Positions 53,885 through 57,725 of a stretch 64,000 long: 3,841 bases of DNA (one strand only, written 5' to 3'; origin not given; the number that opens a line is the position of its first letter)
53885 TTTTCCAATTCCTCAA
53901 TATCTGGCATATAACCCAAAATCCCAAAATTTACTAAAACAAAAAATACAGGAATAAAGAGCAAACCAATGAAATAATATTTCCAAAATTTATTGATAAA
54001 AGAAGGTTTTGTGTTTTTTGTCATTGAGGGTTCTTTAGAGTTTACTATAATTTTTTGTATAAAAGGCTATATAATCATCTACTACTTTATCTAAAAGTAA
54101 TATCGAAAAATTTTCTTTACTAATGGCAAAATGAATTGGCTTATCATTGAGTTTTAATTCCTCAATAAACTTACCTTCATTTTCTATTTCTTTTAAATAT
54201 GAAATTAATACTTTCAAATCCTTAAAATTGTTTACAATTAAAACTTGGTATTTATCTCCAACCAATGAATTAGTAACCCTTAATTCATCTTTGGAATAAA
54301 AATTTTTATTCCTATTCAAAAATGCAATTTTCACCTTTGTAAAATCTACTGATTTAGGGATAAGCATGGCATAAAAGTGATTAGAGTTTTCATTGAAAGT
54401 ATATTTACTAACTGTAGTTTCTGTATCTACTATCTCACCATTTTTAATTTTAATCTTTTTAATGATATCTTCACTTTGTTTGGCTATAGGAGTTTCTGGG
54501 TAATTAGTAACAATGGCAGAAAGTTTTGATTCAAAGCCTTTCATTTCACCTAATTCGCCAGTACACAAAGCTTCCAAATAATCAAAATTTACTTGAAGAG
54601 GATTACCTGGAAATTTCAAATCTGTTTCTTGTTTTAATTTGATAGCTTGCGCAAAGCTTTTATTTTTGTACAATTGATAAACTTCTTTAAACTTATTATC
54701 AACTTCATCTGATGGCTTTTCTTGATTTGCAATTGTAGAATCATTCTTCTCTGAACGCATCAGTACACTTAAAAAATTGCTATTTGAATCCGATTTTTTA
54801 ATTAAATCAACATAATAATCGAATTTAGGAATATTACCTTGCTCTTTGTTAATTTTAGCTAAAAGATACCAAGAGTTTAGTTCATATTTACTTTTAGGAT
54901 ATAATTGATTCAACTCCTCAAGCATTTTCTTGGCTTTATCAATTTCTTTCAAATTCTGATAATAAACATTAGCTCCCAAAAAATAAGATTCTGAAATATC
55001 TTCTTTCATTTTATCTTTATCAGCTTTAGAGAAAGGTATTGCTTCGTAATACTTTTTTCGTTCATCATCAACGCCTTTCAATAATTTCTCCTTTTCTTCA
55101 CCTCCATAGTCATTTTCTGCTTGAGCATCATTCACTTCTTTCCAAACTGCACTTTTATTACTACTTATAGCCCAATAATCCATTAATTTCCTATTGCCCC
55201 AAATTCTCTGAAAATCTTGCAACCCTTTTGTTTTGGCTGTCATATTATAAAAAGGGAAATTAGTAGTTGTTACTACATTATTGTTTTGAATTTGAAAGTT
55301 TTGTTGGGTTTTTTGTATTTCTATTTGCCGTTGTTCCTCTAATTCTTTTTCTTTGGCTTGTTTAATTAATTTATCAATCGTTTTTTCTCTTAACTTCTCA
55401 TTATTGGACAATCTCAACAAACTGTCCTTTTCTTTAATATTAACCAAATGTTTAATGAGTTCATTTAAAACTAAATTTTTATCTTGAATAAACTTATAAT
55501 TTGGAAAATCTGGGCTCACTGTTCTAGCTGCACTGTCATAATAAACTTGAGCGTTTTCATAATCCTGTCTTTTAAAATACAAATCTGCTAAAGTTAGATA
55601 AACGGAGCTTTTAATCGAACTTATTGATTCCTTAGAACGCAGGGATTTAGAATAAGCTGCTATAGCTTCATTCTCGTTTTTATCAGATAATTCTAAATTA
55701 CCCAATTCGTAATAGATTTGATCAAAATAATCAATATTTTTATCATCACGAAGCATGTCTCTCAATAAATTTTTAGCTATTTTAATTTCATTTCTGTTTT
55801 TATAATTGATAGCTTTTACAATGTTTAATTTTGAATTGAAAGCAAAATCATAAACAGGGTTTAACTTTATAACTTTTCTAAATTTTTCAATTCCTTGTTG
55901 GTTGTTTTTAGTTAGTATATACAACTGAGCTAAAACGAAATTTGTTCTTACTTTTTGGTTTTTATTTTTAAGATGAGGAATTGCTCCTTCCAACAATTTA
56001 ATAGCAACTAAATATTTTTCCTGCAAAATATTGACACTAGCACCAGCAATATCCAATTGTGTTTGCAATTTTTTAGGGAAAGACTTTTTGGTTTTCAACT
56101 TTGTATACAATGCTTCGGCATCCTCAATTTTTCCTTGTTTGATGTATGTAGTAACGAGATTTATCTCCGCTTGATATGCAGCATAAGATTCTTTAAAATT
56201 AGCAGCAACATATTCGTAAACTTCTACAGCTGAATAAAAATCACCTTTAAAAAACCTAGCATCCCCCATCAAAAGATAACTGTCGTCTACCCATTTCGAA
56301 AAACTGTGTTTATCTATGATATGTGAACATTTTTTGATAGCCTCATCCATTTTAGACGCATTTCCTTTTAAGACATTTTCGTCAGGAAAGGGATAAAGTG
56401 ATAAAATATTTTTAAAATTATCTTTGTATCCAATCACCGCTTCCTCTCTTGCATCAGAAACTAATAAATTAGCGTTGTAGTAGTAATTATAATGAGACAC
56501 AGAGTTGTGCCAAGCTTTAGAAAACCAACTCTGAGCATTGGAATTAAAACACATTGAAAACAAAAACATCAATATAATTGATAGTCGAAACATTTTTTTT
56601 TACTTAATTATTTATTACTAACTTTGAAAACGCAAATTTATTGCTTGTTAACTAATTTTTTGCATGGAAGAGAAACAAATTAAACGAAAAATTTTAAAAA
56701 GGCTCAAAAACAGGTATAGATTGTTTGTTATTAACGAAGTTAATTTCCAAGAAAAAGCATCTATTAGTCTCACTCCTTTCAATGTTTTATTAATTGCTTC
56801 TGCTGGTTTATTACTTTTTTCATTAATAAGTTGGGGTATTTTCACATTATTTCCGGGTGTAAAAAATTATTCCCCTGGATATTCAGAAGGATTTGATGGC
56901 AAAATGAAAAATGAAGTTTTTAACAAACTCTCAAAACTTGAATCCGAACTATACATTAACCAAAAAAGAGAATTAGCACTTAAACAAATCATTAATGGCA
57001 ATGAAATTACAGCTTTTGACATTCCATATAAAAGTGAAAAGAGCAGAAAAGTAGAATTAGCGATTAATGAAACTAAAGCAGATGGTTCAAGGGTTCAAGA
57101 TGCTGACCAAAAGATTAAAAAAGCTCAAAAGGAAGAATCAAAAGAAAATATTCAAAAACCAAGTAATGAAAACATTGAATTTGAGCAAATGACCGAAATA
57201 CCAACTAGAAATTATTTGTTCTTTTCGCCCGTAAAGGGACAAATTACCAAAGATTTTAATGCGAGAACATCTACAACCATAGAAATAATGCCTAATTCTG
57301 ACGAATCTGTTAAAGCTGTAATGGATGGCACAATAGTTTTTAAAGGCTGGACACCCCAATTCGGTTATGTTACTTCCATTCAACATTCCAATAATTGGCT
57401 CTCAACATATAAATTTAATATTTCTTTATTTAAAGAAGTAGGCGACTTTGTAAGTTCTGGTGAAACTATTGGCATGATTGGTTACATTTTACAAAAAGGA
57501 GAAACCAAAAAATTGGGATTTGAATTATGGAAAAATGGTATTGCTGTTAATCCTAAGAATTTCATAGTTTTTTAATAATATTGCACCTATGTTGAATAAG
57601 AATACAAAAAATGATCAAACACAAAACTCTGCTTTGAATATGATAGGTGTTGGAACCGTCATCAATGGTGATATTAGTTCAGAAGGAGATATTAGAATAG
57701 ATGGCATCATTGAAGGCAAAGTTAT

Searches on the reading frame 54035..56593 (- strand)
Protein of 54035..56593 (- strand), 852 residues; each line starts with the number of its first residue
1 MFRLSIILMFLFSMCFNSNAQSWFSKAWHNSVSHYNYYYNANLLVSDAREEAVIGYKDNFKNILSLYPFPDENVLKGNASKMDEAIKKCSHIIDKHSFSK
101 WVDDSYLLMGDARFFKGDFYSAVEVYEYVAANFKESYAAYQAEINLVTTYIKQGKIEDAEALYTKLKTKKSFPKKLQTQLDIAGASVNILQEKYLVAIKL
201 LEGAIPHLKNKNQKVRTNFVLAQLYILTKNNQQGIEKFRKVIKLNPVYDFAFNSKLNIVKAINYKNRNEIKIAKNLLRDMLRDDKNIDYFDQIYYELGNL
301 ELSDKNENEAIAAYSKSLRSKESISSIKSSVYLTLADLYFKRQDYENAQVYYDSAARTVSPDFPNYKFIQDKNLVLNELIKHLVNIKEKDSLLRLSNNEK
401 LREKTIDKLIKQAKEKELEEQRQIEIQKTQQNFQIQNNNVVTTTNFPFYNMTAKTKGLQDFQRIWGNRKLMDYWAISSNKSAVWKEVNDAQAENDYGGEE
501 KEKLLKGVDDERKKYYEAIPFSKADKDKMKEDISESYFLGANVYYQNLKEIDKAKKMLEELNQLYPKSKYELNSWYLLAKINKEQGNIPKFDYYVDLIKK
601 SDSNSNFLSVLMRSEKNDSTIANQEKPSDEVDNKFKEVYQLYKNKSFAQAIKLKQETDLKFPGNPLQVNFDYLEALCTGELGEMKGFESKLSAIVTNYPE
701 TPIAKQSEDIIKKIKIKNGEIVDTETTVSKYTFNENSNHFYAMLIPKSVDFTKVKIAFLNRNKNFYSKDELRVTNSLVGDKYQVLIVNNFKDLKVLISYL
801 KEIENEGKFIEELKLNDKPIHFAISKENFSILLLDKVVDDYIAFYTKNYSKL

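Call 77: search_protein_families(library=pfam, proteins=[window:54035-56593:-], max_evalue=0.0001)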
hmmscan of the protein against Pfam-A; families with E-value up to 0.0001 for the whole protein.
window:54035-56593:- (852 aa): 9 families
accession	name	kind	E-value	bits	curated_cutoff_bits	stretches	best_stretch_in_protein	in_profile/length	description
PF13181.12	TPR_8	-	1.2e-13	50.4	25.7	0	330-355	2-27/34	Tetratricopeptide repeat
PF07719.23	TPR_2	-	2.7e-12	46.2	27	0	331-356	3-28/34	Tetratricopeptide repeat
PF13424.12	TPR_12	-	7.9e-11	42.4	30.1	0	292-355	4-71/77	Tetratricopeptide repeat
PF14559.12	TPR_19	-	1.7e-09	38.3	25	0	117-166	5-51/68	Tetratricopeptide repeat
PF13428.12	TPR_14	-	1.9e-09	37.7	23.5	0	331-363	3-34/44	Tetratricopeptide repeat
PF13174.12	TPR_6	-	3.3e-09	37.2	26.3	0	536-568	2-33/33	Tetratricopeptide repeat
PF13432.12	TPR_16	-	8.5e-09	36.1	32.7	0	107-167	1-58/65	Tetratricopeptide repeat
PF00515.34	TPR_1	-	3.2e-06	27.1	27.8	0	331-355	3-27/34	Tetratricopeptide repeat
PF25064.1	ARM_TT21_5th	-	9.5e-06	26.3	27.8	0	105-173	3-68/117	TT21 fifth ARM repeats domain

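Call 97: search_protein_families(library=ncbifam, proteins=[window:54035-56593:-], max_evalue=0.00001)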
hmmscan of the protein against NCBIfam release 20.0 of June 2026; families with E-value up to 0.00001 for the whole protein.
window:54035-56593:- (852 aa): 3 families
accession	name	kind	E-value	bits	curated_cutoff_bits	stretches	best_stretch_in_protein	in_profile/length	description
NF052312.1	T9SS_PorW_SprE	equivalog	6.4e-153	511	250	1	18-709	10-715/716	type IX secretion system periplasmic lipoprotein PorW/SprE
TIGR02795.1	tol_pal_ybgF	equivalog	6.3e-14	52.6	90.1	0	80-176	16-110/119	tol-pal system protein YbgF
TIGR03302.1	OM_YfiO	subfamily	1.5e-09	37.7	81.4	0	290-353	32-94/239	outer membrane protein assembly factor BamD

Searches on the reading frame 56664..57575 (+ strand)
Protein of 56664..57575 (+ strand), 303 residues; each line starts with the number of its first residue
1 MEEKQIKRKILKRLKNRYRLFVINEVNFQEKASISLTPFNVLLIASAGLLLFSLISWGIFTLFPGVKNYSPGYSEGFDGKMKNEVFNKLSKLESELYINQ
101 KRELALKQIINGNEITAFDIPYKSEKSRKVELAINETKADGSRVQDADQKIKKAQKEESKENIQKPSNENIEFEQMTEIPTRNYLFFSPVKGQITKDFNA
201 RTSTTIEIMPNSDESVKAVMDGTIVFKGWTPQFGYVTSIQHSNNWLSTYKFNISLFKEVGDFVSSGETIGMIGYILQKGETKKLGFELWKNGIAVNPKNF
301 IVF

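Call 77: search_protein_families(library=pfam, proteins=[window:56664-57575:+], max_evalue=0.0001)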
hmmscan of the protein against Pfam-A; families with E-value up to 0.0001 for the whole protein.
window:56664-57575:+ (303 aa): 1 family
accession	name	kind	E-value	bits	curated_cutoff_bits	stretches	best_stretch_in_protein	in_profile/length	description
PF01551.29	Peptidase_M23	-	3.2e-16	59.7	28.7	1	204-297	4-96/96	Peptidase family M23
